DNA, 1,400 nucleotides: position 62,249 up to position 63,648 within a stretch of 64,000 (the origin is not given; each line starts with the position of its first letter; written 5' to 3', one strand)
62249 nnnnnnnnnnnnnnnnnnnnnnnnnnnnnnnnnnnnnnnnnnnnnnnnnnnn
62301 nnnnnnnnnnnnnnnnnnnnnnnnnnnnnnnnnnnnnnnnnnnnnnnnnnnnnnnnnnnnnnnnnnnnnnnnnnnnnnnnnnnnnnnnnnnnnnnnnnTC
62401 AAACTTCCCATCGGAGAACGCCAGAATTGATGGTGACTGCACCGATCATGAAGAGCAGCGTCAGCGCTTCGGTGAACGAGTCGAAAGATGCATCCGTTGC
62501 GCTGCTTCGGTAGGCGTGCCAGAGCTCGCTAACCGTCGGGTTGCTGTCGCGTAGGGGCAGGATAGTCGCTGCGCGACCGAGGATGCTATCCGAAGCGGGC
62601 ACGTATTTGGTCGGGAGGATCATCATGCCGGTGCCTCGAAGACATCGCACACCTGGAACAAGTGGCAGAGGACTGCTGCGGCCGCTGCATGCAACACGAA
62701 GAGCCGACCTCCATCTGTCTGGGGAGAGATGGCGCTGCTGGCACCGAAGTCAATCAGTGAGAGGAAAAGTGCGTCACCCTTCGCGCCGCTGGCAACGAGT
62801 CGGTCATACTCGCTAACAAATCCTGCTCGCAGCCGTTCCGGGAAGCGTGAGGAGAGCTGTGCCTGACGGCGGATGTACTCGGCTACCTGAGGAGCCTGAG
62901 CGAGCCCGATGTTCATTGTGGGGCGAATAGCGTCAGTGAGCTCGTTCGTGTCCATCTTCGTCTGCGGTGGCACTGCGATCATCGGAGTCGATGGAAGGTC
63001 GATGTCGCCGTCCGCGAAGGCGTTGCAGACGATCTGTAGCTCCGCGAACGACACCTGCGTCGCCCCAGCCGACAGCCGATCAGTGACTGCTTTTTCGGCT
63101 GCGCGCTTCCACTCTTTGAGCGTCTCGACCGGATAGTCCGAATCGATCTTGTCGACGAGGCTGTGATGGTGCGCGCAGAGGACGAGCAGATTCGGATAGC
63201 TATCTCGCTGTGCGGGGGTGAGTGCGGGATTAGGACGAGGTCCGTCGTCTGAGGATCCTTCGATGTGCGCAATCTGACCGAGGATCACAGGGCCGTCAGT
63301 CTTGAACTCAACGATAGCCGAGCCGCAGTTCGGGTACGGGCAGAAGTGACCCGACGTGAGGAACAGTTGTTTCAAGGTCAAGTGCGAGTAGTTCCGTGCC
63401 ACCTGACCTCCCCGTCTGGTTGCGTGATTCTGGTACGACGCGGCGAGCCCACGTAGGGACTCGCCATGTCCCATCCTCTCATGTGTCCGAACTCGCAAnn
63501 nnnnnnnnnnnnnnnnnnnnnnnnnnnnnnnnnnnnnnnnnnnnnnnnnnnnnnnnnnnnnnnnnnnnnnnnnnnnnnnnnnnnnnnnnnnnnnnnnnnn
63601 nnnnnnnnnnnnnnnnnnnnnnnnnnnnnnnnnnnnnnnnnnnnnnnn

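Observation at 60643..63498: Complete ABC-three-component (ABC-3C) conflict system with an HNH nuclease effector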

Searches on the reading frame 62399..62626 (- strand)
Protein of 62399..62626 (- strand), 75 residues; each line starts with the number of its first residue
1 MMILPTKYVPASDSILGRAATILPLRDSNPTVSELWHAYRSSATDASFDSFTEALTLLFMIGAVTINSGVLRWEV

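Call 3: search_protein_families(library=pfam, proteins=[window:62399-62626:-], max_evalue=0.1)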
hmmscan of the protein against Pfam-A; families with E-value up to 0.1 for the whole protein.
window:62399-62626:- (75 aa): 2 families
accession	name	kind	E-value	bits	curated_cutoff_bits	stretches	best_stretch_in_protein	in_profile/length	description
PF20293.4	MC6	-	2.6e-11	43.8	27.2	1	4-70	1-71/76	ABC-three component (ABC-3C) system Middle Component 6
PF20292.4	MC7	-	2.1e-06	28.1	27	1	4-67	1-63/69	ABC-three component (ABC-3C) system Middle Component 7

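Call 4: search_protein_families(library=padloc, proteins=[window:62399-62626:-], max_evalue=0.1)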
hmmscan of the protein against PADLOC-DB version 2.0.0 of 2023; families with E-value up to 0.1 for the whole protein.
window:62399-62626:- (75 aa): 0 families

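Call 5: search_protein_families(library=ncbifam, proteins=[window:62399-62626:-], max_evalue=0.1)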
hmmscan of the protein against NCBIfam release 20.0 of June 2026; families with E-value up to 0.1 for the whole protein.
window:62399-62626:- (75 aa): 0 families

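Call 18: search_solved_structures(query=window:62399-62626:-, max_evalue=10)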
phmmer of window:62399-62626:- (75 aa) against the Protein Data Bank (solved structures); distinct sequences matched with E-value up to 10: 0.

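Call 70: search_solved_structures(query=A4, max_evalue=10)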
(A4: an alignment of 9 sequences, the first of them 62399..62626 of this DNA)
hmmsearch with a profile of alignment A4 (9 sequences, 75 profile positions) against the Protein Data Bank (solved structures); distinct sequences matched with E-value up to 10: 9.
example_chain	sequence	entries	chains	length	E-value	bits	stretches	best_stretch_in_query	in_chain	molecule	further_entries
3ckd_A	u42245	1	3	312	0.18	15.4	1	15-52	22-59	Invasion plasmid antigen, secreted by the Mxi-Spa secretion machinery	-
3l3p_A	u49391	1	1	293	0.46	14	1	18-52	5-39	IpaH9.8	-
9g09_B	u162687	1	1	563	0.48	14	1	15-52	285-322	E3 ubiquitin-protein ligase IpaH2.5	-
9g08_B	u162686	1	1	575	0.51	13.9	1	15-52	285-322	E3 ubiquitin-protein ligase IpaH1.4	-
9jwg_B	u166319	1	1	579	0.52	13.9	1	15-52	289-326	E3 ubiquitin-protein ligase IpaH1.4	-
6lol_A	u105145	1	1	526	0.67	13.5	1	18-52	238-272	E3 ubiquitin-protein ligase ipaH9.8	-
5kh1_A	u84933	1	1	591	0.7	13.4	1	18-52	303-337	Invasion plasmid antigen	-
3cvr_A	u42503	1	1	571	0.72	13.4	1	18-52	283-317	Invasion plasmid antigen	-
8efp_B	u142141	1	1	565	0.76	13.3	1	18-52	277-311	Probable E3 ubiquitin-protein ligase ipaH7.8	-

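Call 78: search_protein_representatives(alignment_id=A4)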
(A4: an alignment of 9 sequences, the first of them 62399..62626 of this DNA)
Query: 9 sequences, 75 profile positions. Proteins with E-value up to 0.001 (for the whole library): 780; up to 1e-10: 322; up to 1e-30: 0. The best 150 are listed.
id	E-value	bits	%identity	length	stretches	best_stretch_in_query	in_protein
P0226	3.8e-28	113.7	-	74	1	1-74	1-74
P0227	2.0e-25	105.0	-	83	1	1-74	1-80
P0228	2.2e-25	104.8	-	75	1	1-73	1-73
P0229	2.1e-24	101.7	-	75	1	1-74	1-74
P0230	5.5e-23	97.1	-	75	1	1-73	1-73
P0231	5.5e-23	97.1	-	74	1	1-72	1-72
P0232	2.9e-22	94.8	-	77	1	2-74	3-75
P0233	8.1e-22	93.4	-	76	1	1-74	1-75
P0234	3.7e-21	91.3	-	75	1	1-74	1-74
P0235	2.2e-20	88.8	-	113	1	1-73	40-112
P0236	2.9e-20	88.4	-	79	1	1-74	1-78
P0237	3.9e-20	88.0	-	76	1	1-74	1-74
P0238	4.3e-20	87.8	-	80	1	1-74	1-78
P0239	4.4e-20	87.8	-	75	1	1-73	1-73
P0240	5.4e-20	87.5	-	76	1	1-73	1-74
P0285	1.2e-16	76.9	-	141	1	1-74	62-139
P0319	1.9e-15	73.0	-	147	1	3-72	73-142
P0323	2.0e-15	72.9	-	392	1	1-70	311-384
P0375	4.6e-14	68.6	-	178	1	1-72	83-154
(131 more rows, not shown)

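Call 79: search_protein_families(library=pfam, proteins=[P0323, P0375, P0319, P0285], max_evalue=0.01)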
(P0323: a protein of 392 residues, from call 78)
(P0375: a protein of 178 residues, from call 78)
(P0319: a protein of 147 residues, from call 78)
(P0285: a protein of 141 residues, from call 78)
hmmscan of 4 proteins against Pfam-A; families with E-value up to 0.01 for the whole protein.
P0323 (392 aa): 2 families
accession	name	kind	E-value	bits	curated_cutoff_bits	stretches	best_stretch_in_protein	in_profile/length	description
PF20293.4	MC6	-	2.5e-18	66.3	27.2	1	313-382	1-70/76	ABC-three component (ABC-3C) system Middle Component 6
PF20275.3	CTD10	-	1.1e-05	26.5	28.1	1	181-301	4-133/134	C-terminal domain 10 of the ABC-three component (ABC-3C) systems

P0375 (178 aa): 2 families
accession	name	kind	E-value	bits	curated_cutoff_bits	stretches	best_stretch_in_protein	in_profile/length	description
PF20293.4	MC6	-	5e-11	42.9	27.2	1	85-153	1-73/76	ABC-three component (ABC-3C) system Middle Component 6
PF20292.4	MC7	-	9.8e-07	29.2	27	1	85-148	1-63/69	ABC-three component (ABC-3C) system Middle Component 7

P0319 (147 aa): 3 families
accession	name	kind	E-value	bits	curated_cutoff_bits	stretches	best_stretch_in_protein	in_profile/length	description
PF20293.4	MC6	-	1.1e-14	54.6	27.2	1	73-142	1-74/76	ABC-three component (ABC-3C) system Middle Component 6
PF20292.4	MC7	-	5.3e-05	23.6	27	1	89-139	17-66/69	ABC-three component (ABC-3C) system Middle Component 7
PF20275.3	CTD10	-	0.0046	17.9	28.1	1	14-69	75-134/134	C-terminal domain 10 of the ABC-three component (ABC-3C) systems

P0285 (141 aa): 1 family
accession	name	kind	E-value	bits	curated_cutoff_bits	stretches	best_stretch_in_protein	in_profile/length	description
PF20293.4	MC6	-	4.3e-21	75.1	27.2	1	64-134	1-72/76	ABC-three component (ABC-3C) system Middle Component 6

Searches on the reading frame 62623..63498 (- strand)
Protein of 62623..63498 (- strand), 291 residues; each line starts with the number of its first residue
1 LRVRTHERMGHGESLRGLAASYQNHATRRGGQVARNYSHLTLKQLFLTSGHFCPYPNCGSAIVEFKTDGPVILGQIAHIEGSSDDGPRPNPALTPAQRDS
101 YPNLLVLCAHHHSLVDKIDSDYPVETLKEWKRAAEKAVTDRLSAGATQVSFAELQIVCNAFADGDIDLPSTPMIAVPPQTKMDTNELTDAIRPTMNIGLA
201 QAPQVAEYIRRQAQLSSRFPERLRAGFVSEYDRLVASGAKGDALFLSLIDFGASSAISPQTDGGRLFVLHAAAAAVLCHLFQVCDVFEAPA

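Call 3: search_protein_families(library=pfam, proteins=[window:62623-63498:-], max_evalue=0.1)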
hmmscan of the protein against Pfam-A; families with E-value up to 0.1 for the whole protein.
window:62623-63498:- (291 aa): 2 families
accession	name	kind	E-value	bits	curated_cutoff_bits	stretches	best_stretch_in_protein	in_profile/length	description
PF20275.3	CTD10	-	0.0018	19.3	28.1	1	167-288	16-134/134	C-terminal domain 10 of the ABC-three component (ABC-3C) systems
PF13391.12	HNH_2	-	0.015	15.6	21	1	75-116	13-59/66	HNH endonuclease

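Call 4: search_protein_families(library=padloc, proteins=[window:62623-63498:-], max_evalue=0.1)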
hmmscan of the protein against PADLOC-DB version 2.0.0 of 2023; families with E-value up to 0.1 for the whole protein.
window:62623-63498:- (291 aa): 16 families
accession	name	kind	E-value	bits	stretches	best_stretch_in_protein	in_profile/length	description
PDLC04772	PDC-M68A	-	5.5e-92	306.3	1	34-289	2-252/253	-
PDLC04773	PDC-M68A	-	3.1e-45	152.7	1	94-289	2-195/200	-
PDLC00739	Effector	-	2.2e-19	68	1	41-146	12-119/378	Endonuclease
PDLC01997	SAVED1--SAVED_HNH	-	8.2e-18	63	1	43-149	12-118/368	-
PDLC00746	Effector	-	1.2e-16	58.8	1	35-174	15-153/389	Endonuclease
PDLC00751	Effector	-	3.8e-15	53.9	1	36-214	130-291/530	Endonuclease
PDLC00406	SduA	-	4.7e-14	51.1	1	35-146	16-124/326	DUF4263 domain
PDLC01998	SAVED1--SAVED_HNH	-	4.7e-14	50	1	38-144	115-223/506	-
PDLC00742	Effector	-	1.9e-13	48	1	28-139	116-225/527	Endonuclease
PDLC00749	Effector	-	2.9e-13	47.6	1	43-140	22-122/395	Endonuclease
PDLC00747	Effector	-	2.2e-12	44.8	1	34-144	9-125/373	Endonuclease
PDLC00740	Effector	-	4.1e-11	40.3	1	49-145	28-125/391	Endonuclease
PDLC02000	Effector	-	5.3e-10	36.7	1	35-136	144-247/524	SAVED1--SAVED_HNH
PDLC00738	Effector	-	7.9e-10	36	1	34-134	144-246/529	Endonuclease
PDLC01999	SAVED1--SAVED_HNH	-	2.4e-06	24.8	1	57-145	34-122/387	-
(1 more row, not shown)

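Call 5: search_protein_families(library=ncbifam, proteins=[window:62623-63498:-], max_evalue=0.1)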
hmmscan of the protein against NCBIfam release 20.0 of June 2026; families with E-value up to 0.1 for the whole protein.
window:62623-63498:- (291 aa): 0 families

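Call 17: search_solved_structures(query=window:62623-63498:-, max_evalue=1, show_alignments=2)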
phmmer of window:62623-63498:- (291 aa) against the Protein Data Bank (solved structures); distinct sequences matched with E-value up to 1: 6.
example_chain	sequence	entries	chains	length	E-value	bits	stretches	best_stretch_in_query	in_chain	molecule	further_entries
9om4_A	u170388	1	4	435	3.6e-17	65.8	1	45-144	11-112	HNH endonuclease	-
7rwk_A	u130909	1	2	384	1e-07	34.7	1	50-142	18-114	SAVED domain-containing protein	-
7rwm_A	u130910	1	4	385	1.5e-07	34.2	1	58-139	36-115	SAVED domain-containing protein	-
8ysq_A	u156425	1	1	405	0.00076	22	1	41-180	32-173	SAVED domain-containing protein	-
8fm1_A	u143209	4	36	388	0.0029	20.1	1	48-131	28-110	SAVED domain-containing protein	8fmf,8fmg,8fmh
9dif_A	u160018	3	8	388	0.072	15.6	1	48-131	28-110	HNH endonuclease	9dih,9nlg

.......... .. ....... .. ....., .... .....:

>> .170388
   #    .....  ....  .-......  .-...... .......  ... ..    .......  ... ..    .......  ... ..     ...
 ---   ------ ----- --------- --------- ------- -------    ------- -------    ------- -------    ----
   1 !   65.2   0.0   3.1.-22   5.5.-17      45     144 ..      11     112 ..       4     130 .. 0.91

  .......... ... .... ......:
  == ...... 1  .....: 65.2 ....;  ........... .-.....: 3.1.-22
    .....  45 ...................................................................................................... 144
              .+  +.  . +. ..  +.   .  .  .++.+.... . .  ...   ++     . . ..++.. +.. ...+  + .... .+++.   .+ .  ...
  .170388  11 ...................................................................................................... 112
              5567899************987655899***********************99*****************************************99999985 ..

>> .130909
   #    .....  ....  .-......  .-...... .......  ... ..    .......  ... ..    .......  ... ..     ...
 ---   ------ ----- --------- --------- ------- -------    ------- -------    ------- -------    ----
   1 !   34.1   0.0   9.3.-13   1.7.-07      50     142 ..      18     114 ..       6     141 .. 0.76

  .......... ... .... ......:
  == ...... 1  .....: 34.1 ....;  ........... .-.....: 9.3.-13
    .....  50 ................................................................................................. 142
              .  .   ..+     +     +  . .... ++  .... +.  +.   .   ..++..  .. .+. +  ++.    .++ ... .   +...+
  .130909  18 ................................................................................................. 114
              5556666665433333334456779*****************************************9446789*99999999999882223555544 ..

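Call 28: find_homologous_proteins(query=window:62623-63498:-, max_evalue=0.00001)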
Query window:62623-63498:- (291 aa): 105 proteins with E <= 0.00001 among 2497 candidates.
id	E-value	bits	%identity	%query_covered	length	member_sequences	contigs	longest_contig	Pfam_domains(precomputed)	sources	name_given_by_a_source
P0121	1.7e-152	525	90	89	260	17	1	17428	PF20275.4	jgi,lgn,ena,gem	-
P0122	6.4e-149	513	87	89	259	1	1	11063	-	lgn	-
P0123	7.4e-149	513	88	89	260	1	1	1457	-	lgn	-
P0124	3.6e-147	507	86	89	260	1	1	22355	-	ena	-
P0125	4.7e-142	490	82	89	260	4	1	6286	-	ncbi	ncbi:hypothetical protein [Nocardia beijingensis]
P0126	1.5e-140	485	82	89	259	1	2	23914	-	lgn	-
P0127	1.2e-138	479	80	89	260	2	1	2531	-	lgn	-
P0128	8.3e-138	476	80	89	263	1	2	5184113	-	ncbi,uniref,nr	ncbi:hypothetical protein GDN83_02795 [Gordonia jinghuaiqii]|uniref:HNH endonuclease n=1 Tax=Gordoni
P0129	1.7e-137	475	80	89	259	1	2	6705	-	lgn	-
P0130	3.3e-136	471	81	89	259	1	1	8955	-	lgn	-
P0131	1.1e-135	469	79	89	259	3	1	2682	-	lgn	-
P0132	4.4e-134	464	79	89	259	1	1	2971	PF20275.4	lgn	-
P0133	4.4e-134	464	78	89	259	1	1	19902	-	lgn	-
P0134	4.8e-134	464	87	82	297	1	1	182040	PF13276.13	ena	-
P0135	6.4e-134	464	77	88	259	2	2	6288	-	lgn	-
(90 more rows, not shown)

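Call 41: predict_structure(alignment_id=A2)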
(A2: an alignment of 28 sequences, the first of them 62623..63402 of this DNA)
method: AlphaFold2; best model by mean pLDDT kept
length: 259 residues; sequences in the alignment: 28
mean_pLDDT: 82.8   pTM: 0.75
mean pLDDT of the five models: 82.8, 79.3, 75.2, 74.5, 72.8
residues with pLDDT >= 90: 48; 70-90: 183; 50-70: 23; < 50: 5
segments of 3 or more residues with pLDDT < 50: 138-140
pLDDT, mean of each block of 10 residues (from residue 1): 70 83 90 78 89 80 86 93 82 91 88 86 80 52 72 84 88 89 86 86 86 87 81 86 89 66
secondary structure, 60 per line:
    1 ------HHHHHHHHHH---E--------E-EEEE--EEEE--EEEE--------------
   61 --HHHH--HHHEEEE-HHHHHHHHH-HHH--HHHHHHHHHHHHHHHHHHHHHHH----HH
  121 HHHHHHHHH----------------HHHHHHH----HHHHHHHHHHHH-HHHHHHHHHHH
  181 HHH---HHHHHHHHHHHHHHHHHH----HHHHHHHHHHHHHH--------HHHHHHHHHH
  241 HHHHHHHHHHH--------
elements in order: H7-16 E31-34 E37-40 E43-46 H63-66 E72-75 H77-85 H92-114 H119-129 H146-152 H157-168 H170-183 H187-204 H209-222 H231-251

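Call 44: fold_search(model_id=the predicted structure, library=pdb)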
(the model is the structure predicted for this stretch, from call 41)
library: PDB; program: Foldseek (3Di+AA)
matches with E <= 10: 114; with E <= 0.001: 6
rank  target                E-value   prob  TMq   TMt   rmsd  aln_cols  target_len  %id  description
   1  8fmf_C                1.4e-04  1.00  0.36  0.26   3.3       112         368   26  Structure of CBASS Cap5 from Pseudomonas syringae as an activated tetramer with the cyclic dinucleotide 3'2'-c-diAMP l (released 2024-02-07)
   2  9dif_A                1.5e-04  1.00  0.36  0.26   3.4       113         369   25  CBASS Pseudomonas syringae Cap5 tetramer with DNA duplex and 3'2'-c-GAMP cyclic dinucleotide ligand (released 2025-06-18)
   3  9dih_A                1.5e-04  1.00  0.36  0.25   3.4       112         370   25  CBASS Pseudomonas syringae Cap5 tetramer with DNA duplex and 3'2'-c-diAMP cyclic dinucleotide ligand (released 2025-06-18)
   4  8fmf_A                1.7e-04  1.00  0.36  0.26   3.5       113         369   26  Structure of CBASS Cap5 from Pseudomonas syringae as an activated tetramer with the cyclic dinucleotide 3'2'-c-diAMP l (released 2024-02-07)
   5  8fmh_C                2.0e-04  1.00  0.35  0.25   3.4       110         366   25  Structure of CBASS Cap5 from Pseudomonas syringae as an activated tetramer with the cyclic dinucleotide 3'2'-c-dGAMP l (released 2024-02-07)
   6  8fmh_E                4.0e-04  1.00  0.35  0.25   3.3       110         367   25  Structure of CBASS Cap5 from Pseudomonas syringae as an activated tetramer with the cyclic dinucleotide 3'2'-c-dGAMP l (released 2024-02-07)
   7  7rwk_A                4.2e-03  1.00  0.34  0.24   4.7       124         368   27  Structure of Cap5 from Asticcacaulis sp. (released 2021-11-10)
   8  7rwm_A                4.2e-02  1.00  0.27  0.20   4.8       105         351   24  Structure of Cap5 from Lactococcus lactis (released 2021-11-10)
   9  7rwm_B                5.4e-02  1.00  0.27  0.20   4.8       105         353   24  Structure of Cap5 from Lactococcus lactis (released 2021-11-10)
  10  7rwm_C                5.4e-02  1.00  0.25  0.18   5.3        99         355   23  Structure of Cap5 from Lactococcus lactis (released 2021-11-10)
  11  7rwm_D                6.6e-02  1.00  0.25  0.19   5.6       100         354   23  Structure of Cap5 from Lactococcus lactis (released 2021-11-10)
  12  6ghc_B                1.2e-01  0.99  0.24  0.22   4.8       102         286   18  Modification dependent EcoKMcrA restriction endonuclease (released 2018-08-08)
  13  6ghc_A                1.7e-01  0.99  0.26  0.24   4.1       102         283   16  Modification dependent EcoKMcrA restriction endonuclease (released 2018-08-08)
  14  8fm1_H                2.0e-01  0.99  0.27  0.21   4.9       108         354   22  Structure of CBASS Cap5 from Pseudomonas syringae in the absence of a ligand (apo form dimer) (released 2024-02-07)
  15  8fmf_D                2.2e-01  0.69  0.28  0.21  16.0       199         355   12  Structure of CBASS Cap5 from Pseudomonas syringae as an activated tetramer with the cyclic dinucleotide 3'2'-c-diAMP l (released 2024-02-07)
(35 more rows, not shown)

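Call 55: search_protein_families(library=pfam, alignment_id=A2, max_evalue=0.01)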
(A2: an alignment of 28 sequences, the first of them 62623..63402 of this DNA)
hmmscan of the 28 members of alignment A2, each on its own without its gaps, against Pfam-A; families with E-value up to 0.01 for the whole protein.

A. member 1, window:62623-63402:- (259 aa): 1 family
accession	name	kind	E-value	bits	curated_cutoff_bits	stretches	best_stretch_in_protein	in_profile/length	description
PF20275.3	CTD10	-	0.0014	19.7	28.1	1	135-256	16-134/134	C-terminal domain 10 of the ABC-three component (ABC-3C) systems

B. families by the number of members that match (of 28 scanned): 3 families
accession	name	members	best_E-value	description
PF13391.12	HNH_2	21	5.5e-06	HNH endonuclease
PF20275.3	CTD10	17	7.4e-06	C-terminal domain 10 of the ABC-three component (ABC-3C) systems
PF20277.3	CTD11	1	0.0019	C-terminal domain 11 of the ABC-three component (ABC-3C) systems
